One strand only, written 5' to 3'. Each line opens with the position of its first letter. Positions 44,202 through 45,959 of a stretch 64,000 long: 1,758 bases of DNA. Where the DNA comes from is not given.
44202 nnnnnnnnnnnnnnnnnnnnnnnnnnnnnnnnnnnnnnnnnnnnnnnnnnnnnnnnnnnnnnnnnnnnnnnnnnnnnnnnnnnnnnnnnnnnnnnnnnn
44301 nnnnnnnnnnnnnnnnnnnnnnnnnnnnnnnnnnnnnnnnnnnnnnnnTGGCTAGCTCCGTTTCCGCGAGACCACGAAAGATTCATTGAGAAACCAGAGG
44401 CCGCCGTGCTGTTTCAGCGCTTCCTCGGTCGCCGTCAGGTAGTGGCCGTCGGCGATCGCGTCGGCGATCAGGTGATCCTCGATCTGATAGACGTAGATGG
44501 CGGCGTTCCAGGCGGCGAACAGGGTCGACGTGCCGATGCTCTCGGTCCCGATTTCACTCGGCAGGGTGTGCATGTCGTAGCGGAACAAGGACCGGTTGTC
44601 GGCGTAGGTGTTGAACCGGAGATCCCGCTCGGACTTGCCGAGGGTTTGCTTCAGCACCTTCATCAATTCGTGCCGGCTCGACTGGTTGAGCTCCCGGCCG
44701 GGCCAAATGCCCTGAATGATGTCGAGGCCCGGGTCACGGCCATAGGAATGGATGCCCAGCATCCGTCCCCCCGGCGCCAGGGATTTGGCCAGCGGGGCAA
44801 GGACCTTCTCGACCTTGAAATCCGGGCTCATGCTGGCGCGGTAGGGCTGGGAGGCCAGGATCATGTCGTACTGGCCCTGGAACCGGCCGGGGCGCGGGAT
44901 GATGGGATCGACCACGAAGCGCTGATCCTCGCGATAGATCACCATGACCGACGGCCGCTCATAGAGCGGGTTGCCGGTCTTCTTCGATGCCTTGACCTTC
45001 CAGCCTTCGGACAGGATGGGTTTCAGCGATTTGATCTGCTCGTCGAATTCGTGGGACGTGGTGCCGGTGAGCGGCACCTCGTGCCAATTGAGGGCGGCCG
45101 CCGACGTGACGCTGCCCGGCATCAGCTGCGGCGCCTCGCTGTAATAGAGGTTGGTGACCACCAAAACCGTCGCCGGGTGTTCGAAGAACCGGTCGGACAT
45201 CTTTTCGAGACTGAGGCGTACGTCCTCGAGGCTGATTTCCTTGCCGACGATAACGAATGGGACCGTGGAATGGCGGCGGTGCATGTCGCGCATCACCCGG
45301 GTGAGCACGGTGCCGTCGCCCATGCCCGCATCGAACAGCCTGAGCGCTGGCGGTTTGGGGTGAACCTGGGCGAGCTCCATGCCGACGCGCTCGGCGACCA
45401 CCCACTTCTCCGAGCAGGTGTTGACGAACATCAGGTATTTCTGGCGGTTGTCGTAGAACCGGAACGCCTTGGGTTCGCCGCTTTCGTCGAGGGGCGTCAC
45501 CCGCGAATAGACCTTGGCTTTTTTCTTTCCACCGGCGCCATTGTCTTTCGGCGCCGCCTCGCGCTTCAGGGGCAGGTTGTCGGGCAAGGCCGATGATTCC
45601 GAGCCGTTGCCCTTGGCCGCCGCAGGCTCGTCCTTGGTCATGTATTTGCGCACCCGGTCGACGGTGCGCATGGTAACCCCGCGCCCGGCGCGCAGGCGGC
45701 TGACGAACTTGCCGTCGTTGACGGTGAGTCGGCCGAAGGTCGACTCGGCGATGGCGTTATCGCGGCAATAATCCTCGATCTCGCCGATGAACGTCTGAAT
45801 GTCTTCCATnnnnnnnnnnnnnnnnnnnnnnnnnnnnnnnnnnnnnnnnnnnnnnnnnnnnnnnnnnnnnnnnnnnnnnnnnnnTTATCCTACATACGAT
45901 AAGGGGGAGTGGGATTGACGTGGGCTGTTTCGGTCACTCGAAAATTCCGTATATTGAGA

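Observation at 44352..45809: Uncharacterised Cro-like HTH plus SAM-methyltransferase-fold fusion heading a metF-purU operon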

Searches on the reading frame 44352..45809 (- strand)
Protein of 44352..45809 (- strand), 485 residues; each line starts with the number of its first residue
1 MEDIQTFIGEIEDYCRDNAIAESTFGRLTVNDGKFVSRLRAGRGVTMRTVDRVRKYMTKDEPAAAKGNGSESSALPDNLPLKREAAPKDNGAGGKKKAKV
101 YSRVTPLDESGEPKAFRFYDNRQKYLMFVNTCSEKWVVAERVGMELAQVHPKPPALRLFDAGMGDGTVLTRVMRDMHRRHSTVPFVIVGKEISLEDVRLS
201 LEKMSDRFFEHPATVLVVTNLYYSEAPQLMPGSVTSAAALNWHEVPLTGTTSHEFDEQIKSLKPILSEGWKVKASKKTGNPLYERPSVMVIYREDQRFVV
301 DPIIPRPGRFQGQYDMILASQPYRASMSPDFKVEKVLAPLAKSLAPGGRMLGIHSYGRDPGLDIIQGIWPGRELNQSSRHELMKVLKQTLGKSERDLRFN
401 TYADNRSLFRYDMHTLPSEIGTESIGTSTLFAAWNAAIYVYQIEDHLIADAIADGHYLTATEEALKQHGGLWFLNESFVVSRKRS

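Call 3: search_protein_families(library=pfam, proteins=[window:44352-45809:-], max_evalue=0.1)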
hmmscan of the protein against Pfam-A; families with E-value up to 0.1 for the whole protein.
window:44352-45809:- (485 aa): 0 families

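Call 4: search_protein_families(library=ncbifam, proteins=[window:44352-45809:-], max_evalue=0.1)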
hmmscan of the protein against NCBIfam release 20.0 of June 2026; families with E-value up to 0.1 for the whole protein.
window:44352-45809:- (485 aa): 0 families

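Call 5: find_homologous_proteins(query=window:44352-45809:-)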
Query window:44352-45809:- (485 aa): 8000 proteins with E <= 0.001 among 8000 candidates; the best 120 are listed.
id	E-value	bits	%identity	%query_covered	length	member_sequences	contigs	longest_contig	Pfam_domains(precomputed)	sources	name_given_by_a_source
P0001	0.0e+0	1088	98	100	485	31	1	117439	-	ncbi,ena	-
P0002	4.0e-235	799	71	100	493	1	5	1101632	-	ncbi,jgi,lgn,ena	-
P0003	2.3e-228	777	71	100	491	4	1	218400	-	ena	-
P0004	1.2e-225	768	70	100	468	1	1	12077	-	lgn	-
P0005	2.0e-223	760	69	100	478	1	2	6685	-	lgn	-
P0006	4.4e-223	759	70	100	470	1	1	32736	-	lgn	-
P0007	7.5e-223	759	68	100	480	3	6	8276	-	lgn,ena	-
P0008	6.9e-222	755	70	100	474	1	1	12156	-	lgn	-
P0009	7.2e-222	755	69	100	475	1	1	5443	-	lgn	-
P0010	7.4e-222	755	68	100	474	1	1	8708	-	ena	-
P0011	3.7e-221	753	68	100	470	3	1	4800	-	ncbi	-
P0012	2.5e-220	750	70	100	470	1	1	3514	-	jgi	jgi:hypothetical protein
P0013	9.0e-220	748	70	100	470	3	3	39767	-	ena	-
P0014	1.3e-219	748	69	100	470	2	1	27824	-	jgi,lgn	-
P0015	4.4e-219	746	68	100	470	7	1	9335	-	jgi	jgi:hypothetical protein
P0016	8.1e-219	745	68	100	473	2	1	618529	-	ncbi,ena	-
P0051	1.5e-201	688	64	100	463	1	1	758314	-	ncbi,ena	-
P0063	9.3e-199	679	64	100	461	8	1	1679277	-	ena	-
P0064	1.5e-198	678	64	99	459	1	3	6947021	-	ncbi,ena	-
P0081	2.0e-197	675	64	99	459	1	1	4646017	-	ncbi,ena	-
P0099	8.8e-196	669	61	100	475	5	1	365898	-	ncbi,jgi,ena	jgi:hypothetical protein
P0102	2.0e-195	668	62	100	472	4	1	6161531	-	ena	-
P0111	8.8e-195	666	63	99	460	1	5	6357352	-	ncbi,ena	-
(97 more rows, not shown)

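Call 6: search_solved_structures(query=window:44352-45809:-, max_evalue=10, show_alignments=3)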
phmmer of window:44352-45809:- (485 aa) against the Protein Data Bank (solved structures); distinct sequences matched with E-value up to 10: 0.

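Call 11: find_related_loci(query=A1, collection=genome_contigs, flank=8000)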
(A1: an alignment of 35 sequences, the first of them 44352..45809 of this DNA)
Query A1 (485 aa) in genome_contigs; peptide patterns used: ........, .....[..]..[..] (x = any residue, [..] = any of these).
599 stretches matched a pattern (row limit reached: there are more); 589 encode a relative of the query (tblastn E <= 1e-3); the best 80 are kept; 80 distinct loci.
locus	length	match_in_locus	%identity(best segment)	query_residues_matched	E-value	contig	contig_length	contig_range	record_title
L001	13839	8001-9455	95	1-485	0e+0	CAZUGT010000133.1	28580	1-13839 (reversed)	MAG TPA_asm: uncultured Rhodospirillaceae bacterium isolate SRP338948_co1_27 genome assembly, contig: k141_169342, whole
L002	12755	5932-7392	63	1-484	0e+0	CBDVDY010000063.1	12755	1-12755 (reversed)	MAG TPA_asm: uncultured Alphaproteobacteria bacterium isolate SRR22302348_concoct_13 genome assembly, contig: ERZ2507359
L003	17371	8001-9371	64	3-484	0e+0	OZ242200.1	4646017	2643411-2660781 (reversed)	MAG: Alphaproteobacteria bacterium isolate c7213ef7-7b21-4b7f-b524-caa2f272e1da genome assembly, chromosome: 1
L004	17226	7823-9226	63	1-484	0e+0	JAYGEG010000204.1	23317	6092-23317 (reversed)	MAG: Rhodospirillales bacterium isolate OC3_3000m_MAG_266 OC3_3000m_contig_968718, whole genome shotgun sequence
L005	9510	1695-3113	62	1-485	0e+0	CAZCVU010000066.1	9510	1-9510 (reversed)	MAG TPA_asm: uncultured Flavobacteriales bacterium isolate SRP260945_co1_144 genome assembly, contig: NODE_12875_length_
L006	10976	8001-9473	61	1-485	0e+0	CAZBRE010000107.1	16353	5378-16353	MAG TPA_asm: uncultured Alphaproteobacteria bacterium isolate binchicken_co262_60 genome assembly, contig: NODE_3837_len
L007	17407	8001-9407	61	1-479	0e+0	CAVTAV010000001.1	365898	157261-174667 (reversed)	MAG: uncultured Alphaproteobacteria bacterium isolate MFD02416.bin.2.258 genome assembly, contig: contig_24854, whole ge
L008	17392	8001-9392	61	1-484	0e+0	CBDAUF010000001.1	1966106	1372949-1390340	MAG: Alphaproteobacteria bacterium isolate da7f95fe-6377-4274-8bb6-9737539f4857 genome assembly, contig: contig_1, whole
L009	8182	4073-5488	61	5-484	0e+0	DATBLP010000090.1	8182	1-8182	MAG TPA_asm: Burkholderiales bacterium isolate SMAG_U3975 k141_3768594, whole genome shotgun sequence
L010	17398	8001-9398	59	3-484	0e+0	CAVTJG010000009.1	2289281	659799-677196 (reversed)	MAG: uncultured beta proteobacterium isolate MFD05684.bin.1.75 genome assembly, contig: contig_21198, whole genome shotg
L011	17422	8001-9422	60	5-480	0e+0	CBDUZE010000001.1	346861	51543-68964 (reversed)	MAG TPA_asm: uncultured Alphaproteobacteria bacterium isolate SRR22302348_concoct_16 genome assembly, contig: ERZ2507359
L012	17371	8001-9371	59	3-484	0e+0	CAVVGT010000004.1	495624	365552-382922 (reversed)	MAG: uncultured beta proteobacterium isolate MFD02242.bin.1.156 genome assembly, contig: contig_18884, whole genome shot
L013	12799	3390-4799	59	3-484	0e+0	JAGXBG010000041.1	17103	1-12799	MAG: Alphaproteobacteria bacterium isolate REEB95 contig-150_4146, whole genome shotgun sequence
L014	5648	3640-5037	59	3-484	0e+0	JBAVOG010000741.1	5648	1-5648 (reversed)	MAG: Burkholderiales bacterium isolate MFD02366_ilm_asm_bin19 k127_56624, whole genome shotgun sequence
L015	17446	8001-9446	61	1-484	0e+0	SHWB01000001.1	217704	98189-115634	MAG: Alphaproteobacteria bacterium isolate Baikal-deep-G54 BACOMB-C61, whole genome shotgun sequence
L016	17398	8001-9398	59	3-484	0e+0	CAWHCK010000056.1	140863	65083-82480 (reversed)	MAG: uncultured Alphaproteobacteria bacterium isolate MFD00962.bin.1.253 genome assembly, contig: contig_65668, whole ge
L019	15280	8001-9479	56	3-484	0e+0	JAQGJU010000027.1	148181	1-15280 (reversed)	MAG: Xanthobacteraceae bacterium isolate RYN_493 scaffold_2112181, whole genome shotgun sequence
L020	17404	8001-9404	58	3-484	0e+0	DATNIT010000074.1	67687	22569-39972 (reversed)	MAG TPA_asm: Stellaceae bacterium isolate SMAG_U11380 k141_683047, whole genome shotgun sequence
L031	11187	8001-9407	59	5-483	0e+0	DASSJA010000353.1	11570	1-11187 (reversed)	MAG TPA_asm: Burkholderiales bacterium isolate SMAG_U1103 k141_598881, whole genome shotgun sequence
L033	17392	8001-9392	59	3-484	0e+0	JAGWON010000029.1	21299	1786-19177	MAG: Alphaproteobacteria bacterium isolate REEB257 contig-150_3823, whole genome shotgun sequence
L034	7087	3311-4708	59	1-480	0e+0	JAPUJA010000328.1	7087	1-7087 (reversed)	MAG: Proteobacteria bacterium isolate KW1-S11_145 KW1-S11_145_cg328, whole genome shotgun sequence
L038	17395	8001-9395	58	5-484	0e+0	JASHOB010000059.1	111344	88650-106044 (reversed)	MAG: Alphaproteobacteria bacterium isolate JOPF012 JOPF_A071_contig_20942, whole genome shotgun sequence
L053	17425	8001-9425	55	3-485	0e+0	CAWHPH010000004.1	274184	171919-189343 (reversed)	MAG: uncultured Alphaproteobacteria bacterium isolate MFD09222.bin.1.128 genome assembly, contig: contig_11959, whole ge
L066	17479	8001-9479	55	3-484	0e+0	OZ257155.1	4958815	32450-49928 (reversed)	MAG: Alphaproteobacteria bacterium isolate 813797ed-f09e-443b-b498-078a0c9476fc genome assembly, chromosome: 1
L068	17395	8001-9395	56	3-484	0e+0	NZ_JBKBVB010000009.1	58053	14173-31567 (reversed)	MAG: Pseudorhodoplanes sp. isolate 21I_069.bin.48 NODE_509_length_58053_cov_3.420010, whole genome shotgun sequence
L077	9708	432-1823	56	5-484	0e+0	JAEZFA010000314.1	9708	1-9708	MAG: Proteobacteria bacterium isolate OH_CBrB_369 k127_3148389, whole genome shotgun sequence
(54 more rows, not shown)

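Call 16: predict_structure(alignment_id=A1)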
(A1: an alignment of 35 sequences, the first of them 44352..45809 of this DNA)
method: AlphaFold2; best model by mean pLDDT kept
length: 485 residues; sequences in the alignment: 35
mean_pLDDT: 72.9   pTM: 0.64
mean pLDDT of the five models: 72.9, 68.5, 66.0, 66.0, 59.8
residues with pLDDT >= 90: 119; 70-90: 209; 50-70: 49; < 50: 108
segments of 3 or more residues with pLDDT < 50: 61-109, 111-133, 394-396, 400-419, 473-485
pLDDT, mean of each block of 10 residues (from residue 1): 84 91 89 89 86 86 34 30 34 34 39 40 35 62 83 91 78 91 93 80 90 94 90 87 95 94 87 74 86 95 89 84 72 87 85 67 86 75 82 52 36 45 64 74 76 82 78 46 35
secondary structure, 60 per line:
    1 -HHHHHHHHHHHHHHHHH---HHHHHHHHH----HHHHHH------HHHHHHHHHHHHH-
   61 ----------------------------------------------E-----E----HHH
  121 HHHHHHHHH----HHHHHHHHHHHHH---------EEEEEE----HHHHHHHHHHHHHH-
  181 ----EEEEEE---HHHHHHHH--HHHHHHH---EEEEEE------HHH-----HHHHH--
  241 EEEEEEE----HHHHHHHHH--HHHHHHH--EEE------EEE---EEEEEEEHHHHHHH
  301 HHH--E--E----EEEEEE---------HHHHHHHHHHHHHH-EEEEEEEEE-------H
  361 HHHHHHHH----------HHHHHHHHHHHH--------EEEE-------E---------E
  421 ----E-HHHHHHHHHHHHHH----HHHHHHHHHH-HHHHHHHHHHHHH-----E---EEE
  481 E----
elements in order: H2-18 H22-30 H35-40 H47-59 H118-129 H134-146 E156-161 H166-179 E185-190 H194-201 H204-210 E214-219 H234-238 E241-247 H252-260 H263-269 E272-274 E281-283 E287-293 H294-303 E314-319 H329-342 E344-352 H360-368 H379-390 E399-402 H427-440 H445-454 H456-468 E478-481

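Call 17: search_protein_families(library=pfam, proteins=[L010:9409-10335:+, L016:9460-10395:+, L033:9401-10324:+, L066:9510-10364:+, L002:7488-8486:+, L011:9622-11022:+, L034:4742-5677:+, L020:9508-10437:+, L038:9425-10591:+, L077:1834-2718:+], max_evalue=0.01)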
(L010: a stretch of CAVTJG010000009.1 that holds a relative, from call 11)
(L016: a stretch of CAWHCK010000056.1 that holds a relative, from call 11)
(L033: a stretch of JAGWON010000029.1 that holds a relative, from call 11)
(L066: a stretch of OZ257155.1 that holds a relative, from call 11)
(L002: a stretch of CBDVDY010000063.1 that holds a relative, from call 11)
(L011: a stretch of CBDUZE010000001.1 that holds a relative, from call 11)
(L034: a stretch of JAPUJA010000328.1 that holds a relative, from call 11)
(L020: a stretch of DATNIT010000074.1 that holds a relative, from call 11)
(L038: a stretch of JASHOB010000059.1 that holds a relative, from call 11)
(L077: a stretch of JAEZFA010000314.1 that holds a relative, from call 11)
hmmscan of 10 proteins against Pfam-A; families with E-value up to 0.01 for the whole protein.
L010:9409-10335:+ (308 aa): 1 family
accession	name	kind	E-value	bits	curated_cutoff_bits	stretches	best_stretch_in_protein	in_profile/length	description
PF02219.23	MTHFR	-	0.00012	22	24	1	106-212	98-207/287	Methylenetetrahydrofolate reductase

L016:9460-10395:+ (311 aa): 1 family
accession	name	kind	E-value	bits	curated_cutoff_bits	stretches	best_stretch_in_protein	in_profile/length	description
PF02219.23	MTHFR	-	2.2e-10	40.8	24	1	72-231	66-226/287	Methylenetetrahydrofolate reductase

L033:9401-10324:+ (307 aa): 1 family
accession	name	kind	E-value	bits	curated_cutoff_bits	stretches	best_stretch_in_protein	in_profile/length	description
PF02219.23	MTHFR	-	1e-08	35.3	24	1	68-233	57-227/287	Methylenetetrahydrofolate reductase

L066:9510-10364:+ (284 aa): 1 family
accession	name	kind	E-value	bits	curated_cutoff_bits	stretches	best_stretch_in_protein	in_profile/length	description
PF02219.23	MTHFR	-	6.5e-06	26.1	24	1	40-214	44-221/287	Methylenetetrahydrofolate reductase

L002:7488-8486:+ (332 aa): 1 family
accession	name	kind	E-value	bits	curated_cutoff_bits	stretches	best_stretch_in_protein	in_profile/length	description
PF02219.23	MTHFR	-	1.5e-10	41.4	24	1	121-246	97-225/287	Methylenetetrahydrofolate reductase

L011:9622-11022:+ (466 aa): 1 family
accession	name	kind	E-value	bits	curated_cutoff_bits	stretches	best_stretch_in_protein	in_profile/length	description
PF01571.26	GCV_T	-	1.3e-42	146.3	25.6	1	33-256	20-235/255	Aminomethyltransferase folate-binding domain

L034:4742-5677:+ (311 aa): 1 family
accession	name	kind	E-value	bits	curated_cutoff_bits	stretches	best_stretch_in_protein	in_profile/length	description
PF02574.22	S-methyl_trans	-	1.8e-56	192.5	22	1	14-302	1-282/283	Homocysteine S-methyltransferase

L020:9508-10437:+ (309 aa): 2 families
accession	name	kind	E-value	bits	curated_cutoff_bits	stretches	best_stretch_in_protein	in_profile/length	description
PF01522.26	Polysacc_deac_1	-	8.4e-16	58.5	23.1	1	84-187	18-121/124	Polysaccharide deacetylase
PF10096.14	DUF2334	-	0.0024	18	26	0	119-244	61-170/203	Uncharacterized protein conserved in bacteria (DUF2334)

L038:9425-10591:+ (388 aa): 3 families
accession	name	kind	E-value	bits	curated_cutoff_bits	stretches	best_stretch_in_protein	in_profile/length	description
PF02773.21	S-AdoMet_synt_C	-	8.5e-64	214.1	25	1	235-377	1-138/138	S-adenosylmethionine synthetase, C-terminal domain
PF02772.21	S-AdoMet_synt_M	-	1.6e-38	131.9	29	1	118-233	2-120/120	S-adenosylmethionine synthetase, central domain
PF00438.25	S-AdoMet_synt_N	-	4.6e-35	120.6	33.1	1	6-104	2-99/99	S-adenosylmethionine synthetase, N-terminal domain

L077:1834-2718:+ (294 aa): 1 family
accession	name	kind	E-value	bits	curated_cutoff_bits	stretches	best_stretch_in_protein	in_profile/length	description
PF02219.23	MTHFR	-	1.4e-07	31.6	24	1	70-226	68-225/287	Methylenetetrahydrofolate reductase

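Call 19: search_protein_representatives(protein=window:44352-45809:-)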
Query: 485 residues. Proteins with E-value up to 0.001 (for the whole library): 2003; up to 1e-10: 840; up to 1e-30: 255. The best 150 are listed.
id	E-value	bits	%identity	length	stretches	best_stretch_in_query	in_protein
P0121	2.0e-178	610.4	60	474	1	5-485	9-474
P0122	6.4e-134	463.6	56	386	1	111-484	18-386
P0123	1.8e-128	445.6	54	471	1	110-484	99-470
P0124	3.6e-124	431.5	62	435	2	103-358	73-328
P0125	2.1e-122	425.7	58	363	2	107-374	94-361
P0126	1.7e-121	422.7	53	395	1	108-482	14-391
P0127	2.2e-116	405.8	61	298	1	187-484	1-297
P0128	2.2e-110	386.0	59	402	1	138-419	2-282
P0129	8.1e-108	377.6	71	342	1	127-363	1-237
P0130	8.2e-108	377.5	48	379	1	114-483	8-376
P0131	4.2e-107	375.2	41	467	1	7-482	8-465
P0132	2.7e-101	356.1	51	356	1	2-372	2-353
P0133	2.9e-101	356.0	58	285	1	197-483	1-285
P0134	2.1e-98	346.5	63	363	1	113-348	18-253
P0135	4.6e-98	345.4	69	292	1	113-328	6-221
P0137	5.0e-97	342.0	39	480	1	7-484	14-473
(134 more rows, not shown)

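Call 20: fold_search(model_id=the predicted structure, library=pdb)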
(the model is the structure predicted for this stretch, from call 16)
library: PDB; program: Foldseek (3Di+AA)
matches with E <= 10: 962; with E <= 0.001: 7
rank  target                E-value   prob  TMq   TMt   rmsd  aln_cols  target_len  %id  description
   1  1jqe_A                2.2e-05  1.00  0.39  0.63   8.6       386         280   11  Crystal Structure Analysis of Human Histamine Methyltransferase (Ile105 Polymorphic Variant) Complexed with AdoHcy and (released 2002-08-06)
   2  1jqd_A                2.4e-05  1.00  0.40  0.63   6.8       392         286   11  Crystal Structure Analysis of Human Histamine Methyltransferase (Thr105 Polymorphic Variant) Complexed with AdoHcy and (released 2002-08-06)
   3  2aou_B                3.1e-05  1.00  0.42  0.65   6.7       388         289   13  Histamine Methyltransferase Complexed with the Antimalarial Drug Amodiaquine (released 2005-09-13)
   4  1jqd_B                3.3e-05  1.00  0.40  0.63   7.5       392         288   10  Crystal Structure Analysis of Human Histamine Methyltransferase (Thr105 Polymorphic Variant) Complexed with AdoHcy and (released 2002-08-06)
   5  2aow_A                5.9e-05  1.00  0.41  0.64   7.2       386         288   11  Histamine Methyltransferase (Natural Variant I105) Complexed with the Acetylcholinesterase Inhibitor and Altzheimer's  (released 2005-09-13)
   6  2yqz_A                8.0e-04  1.00  0.37  0.63   6.9       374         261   14  Crystal Structure of Hypothetical Methyltransferase TTHA0223 from Thermus thermophilus HB8 complexed with S-adenosylme (released 2007-10-02)
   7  2efj                  8.4e-04  0.99  0.30  0.39  13.6       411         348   12  The structure of 1,7 dimethylxanthine methyltransferase (released 2007-05-01)
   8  7phe_B                1.1e-03  1.00  0.22  0.29   6.8       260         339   12  Chimeric carminomycin-4-O-methyltransferase (DnrK) with regions from 10-hydroxylase RdmB and 10-decarboxylase TamK (released 2022-09-07)
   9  2yr0_A                1.3e-03  1.00  0.37  0.65   5.9       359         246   13  Crystal Structure of Hypothetical Methyltransferase TTHA0223 from Thermus thermophilus HB8 (released 2007-10-02)
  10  7pga_C                1.5e-03  1.00  0.22  0.31   5.4       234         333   12  Chimeric carminomycin-4-O-methyltransferase (DnrK) with regions from 10-hydroxylase RdmB and 10-decarboxylase TamK (released 2022-08-24)
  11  7qw5_A                1.7e-03  0.99  0.19  0.17  14.2       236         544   14  Adenine-specific DNA methyltransferase M.BseCI complexed with AdoHcy and cognate unmethylated DNA duplex (released 2023-01-25)
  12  7phf_D                1.8e-03  1.00  0.21  0.29   5.3       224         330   13  Chimeric carminomycin-4-O-methyltransferase (DnrK) with regions from 10-hydroxylase RdmB and 10-decarboxylase TamK (released 2022-09-07)
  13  1o9h                  2.1e-03  0.99  0.21  0.38  16.4       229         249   13  rRNA methyltransferase aviRa from Streptomyces viridochromogenes at 2.4A (released 2003-05-16)
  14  5jr3_C                2.4e-03  1.00  0.19  0.26   5.7       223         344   11  Crystal structure of carminomycin-4-O-methyltransferase DnrK in complex with SAH and 4-methylumbelliferone (released 2016-06-01)
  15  7oy1_B                2.6e-03  1.00  0.20  0.27   5.6       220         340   13  DnrK mutant RTCR (released 2022-07-13)
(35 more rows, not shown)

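Call 36: find_related_loci(query=A3, collection=metagenome_contigs, flank=7000)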
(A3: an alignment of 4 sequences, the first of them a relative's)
Query A3 (369 aa) in metagenome_contigs; peptide patterns used: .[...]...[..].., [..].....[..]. (x = any residue, [..] = any of these).
600 stretches matched a pattern (row limit reached: there are more); 567 encode a relative of the query (tblastn E <= 1e-3); the best 80 are kept; 80 distinct loci.
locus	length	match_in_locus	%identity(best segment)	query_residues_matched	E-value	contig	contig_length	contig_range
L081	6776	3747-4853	97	1-369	0e+0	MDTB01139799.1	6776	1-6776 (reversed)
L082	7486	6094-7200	93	1-369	0e+0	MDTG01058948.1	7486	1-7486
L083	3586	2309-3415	91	1-369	0e+0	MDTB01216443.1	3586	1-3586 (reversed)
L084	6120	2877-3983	90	1-369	0e+0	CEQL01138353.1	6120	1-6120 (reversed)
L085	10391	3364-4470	85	1-369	0e+0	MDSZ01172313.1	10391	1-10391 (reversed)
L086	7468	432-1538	80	1-369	0e+0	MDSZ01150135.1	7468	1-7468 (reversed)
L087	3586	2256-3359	70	1-369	0e+0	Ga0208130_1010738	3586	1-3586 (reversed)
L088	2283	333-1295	75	1-369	0e+0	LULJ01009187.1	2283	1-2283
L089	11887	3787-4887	71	1-368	4e-171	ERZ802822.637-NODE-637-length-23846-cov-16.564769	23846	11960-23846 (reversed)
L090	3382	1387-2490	68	1-369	5e-178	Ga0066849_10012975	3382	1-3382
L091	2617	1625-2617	68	1-332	1e-165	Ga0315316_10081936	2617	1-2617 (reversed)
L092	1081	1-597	98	171-369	3e-140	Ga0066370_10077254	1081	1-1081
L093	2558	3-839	66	90-369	7e-128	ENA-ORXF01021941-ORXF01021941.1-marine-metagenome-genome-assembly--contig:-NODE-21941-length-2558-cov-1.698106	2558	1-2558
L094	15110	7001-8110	43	2-369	9e-111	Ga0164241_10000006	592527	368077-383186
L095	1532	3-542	95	190-369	1e-119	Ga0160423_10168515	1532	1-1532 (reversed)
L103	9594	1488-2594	44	3-369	2e-108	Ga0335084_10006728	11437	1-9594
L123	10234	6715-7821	43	3-369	1e-106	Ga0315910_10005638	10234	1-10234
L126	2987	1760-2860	42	5-369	4e-109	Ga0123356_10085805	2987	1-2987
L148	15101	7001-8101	43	5-369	6e-105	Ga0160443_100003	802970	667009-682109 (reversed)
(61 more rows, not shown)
